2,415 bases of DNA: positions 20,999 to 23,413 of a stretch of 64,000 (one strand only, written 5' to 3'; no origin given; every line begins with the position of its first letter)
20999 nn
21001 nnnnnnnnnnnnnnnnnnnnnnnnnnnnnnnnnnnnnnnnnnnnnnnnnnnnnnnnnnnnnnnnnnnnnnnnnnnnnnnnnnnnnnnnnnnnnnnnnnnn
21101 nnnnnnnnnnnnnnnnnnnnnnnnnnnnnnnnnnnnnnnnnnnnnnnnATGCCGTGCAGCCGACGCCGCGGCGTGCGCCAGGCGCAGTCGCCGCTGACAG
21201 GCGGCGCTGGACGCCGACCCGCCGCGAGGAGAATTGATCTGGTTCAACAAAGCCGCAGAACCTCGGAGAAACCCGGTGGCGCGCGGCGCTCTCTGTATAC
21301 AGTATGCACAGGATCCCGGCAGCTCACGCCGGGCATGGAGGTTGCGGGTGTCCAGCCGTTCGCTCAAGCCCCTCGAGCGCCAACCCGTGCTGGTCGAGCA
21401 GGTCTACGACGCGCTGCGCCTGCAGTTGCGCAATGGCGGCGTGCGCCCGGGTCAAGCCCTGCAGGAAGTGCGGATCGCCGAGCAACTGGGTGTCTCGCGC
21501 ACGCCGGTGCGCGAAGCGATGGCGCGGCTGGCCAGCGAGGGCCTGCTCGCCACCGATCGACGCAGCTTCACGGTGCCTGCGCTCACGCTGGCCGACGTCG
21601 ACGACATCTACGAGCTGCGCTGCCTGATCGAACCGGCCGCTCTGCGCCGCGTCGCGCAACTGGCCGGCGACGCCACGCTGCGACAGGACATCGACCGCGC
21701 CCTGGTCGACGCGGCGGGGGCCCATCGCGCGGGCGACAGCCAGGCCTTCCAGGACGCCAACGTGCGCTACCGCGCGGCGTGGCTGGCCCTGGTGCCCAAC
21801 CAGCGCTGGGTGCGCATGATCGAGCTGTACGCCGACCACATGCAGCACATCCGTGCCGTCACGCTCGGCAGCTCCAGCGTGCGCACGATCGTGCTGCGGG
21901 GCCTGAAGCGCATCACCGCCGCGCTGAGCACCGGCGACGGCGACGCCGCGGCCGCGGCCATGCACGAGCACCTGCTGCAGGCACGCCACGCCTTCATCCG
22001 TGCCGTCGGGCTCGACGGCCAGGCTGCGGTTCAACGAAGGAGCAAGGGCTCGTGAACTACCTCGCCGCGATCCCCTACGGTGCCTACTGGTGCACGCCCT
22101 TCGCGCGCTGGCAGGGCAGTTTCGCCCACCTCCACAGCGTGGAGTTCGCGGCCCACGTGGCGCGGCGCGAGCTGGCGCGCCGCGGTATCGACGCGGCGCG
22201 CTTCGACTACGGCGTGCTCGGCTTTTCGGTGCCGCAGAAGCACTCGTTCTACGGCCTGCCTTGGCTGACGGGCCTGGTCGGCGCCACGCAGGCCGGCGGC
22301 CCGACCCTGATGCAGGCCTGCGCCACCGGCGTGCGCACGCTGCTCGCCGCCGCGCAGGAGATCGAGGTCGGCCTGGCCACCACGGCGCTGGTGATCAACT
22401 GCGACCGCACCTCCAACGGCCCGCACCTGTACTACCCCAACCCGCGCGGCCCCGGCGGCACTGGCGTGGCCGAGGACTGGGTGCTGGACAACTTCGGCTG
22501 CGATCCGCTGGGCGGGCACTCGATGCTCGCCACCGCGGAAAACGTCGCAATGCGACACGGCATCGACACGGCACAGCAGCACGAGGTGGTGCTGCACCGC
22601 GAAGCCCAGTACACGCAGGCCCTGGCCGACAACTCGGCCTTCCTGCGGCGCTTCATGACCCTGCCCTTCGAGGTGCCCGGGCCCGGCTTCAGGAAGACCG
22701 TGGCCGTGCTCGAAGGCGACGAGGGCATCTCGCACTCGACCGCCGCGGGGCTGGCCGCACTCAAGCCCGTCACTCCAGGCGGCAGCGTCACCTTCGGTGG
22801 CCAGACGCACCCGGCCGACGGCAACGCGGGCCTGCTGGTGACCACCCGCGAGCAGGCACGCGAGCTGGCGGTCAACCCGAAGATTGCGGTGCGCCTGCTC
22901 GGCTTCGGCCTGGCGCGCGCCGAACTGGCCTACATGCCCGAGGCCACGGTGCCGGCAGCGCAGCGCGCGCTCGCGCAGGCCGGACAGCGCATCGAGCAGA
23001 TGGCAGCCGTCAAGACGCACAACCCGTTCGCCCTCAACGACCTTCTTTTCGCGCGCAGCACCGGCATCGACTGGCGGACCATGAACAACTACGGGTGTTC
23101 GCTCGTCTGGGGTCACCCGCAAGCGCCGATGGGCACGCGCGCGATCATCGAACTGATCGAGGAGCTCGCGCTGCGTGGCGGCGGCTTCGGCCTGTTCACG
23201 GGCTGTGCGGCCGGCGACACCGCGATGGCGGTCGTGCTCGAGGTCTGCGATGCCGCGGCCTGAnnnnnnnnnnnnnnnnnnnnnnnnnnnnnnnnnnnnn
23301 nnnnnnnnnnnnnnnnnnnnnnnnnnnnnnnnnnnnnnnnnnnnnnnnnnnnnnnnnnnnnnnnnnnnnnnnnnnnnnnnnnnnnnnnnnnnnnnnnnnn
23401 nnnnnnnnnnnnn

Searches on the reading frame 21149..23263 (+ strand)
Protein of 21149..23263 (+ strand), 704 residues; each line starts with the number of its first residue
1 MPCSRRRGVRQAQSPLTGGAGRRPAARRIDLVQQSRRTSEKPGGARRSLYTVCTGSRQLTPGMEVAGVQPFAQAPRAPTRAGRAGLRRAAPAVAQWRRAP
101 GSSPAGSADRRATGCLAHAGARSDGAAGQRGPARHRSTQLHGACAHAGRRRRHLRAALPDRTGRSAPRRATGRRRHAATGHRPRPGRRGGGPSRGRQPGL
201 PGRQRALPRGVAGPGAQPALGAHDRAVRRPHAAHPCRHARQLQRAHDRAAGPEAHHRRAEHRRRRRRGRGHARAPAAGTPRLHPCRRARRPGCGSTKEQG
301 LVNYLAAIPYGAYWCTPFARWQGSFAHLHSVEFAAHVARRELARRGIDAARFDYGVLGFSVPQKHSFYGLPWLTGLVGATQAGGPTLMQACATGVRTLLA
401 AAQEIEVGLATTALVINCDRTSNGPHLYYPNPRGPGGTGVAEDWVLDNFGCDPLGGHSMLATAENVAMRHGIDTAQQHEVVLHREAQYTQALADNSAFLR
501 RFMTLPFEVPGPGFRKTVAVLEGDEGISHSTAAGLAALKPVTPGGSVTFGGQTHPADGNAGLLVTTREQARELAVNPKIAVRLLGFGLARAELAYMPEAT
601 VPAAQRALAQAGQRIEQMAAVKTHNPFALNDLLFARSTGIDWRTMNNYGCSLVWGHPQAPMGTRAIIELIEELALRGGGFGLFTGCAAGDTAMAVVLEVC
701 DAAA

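Call 35: search_protein_families(library=pfam, proteins=[window:21149-23263:+], max_evalue=0.00001)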
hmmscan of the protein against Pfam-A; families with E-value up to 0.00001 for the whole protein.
window:21149-23263:+ (704 aa): 2 families
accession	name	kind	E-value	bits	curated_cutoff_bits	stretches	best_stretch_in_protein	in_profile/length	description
PF02803.24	Thiolase_C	-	4.2e-15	55.9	27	1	581-698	5-122/123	Thiolase, C-terminal domain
PF00108.29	Thiolase_N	-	9.7e-15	55.1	26.4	1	316-567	9-259/260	Thiolase, N-terminal domain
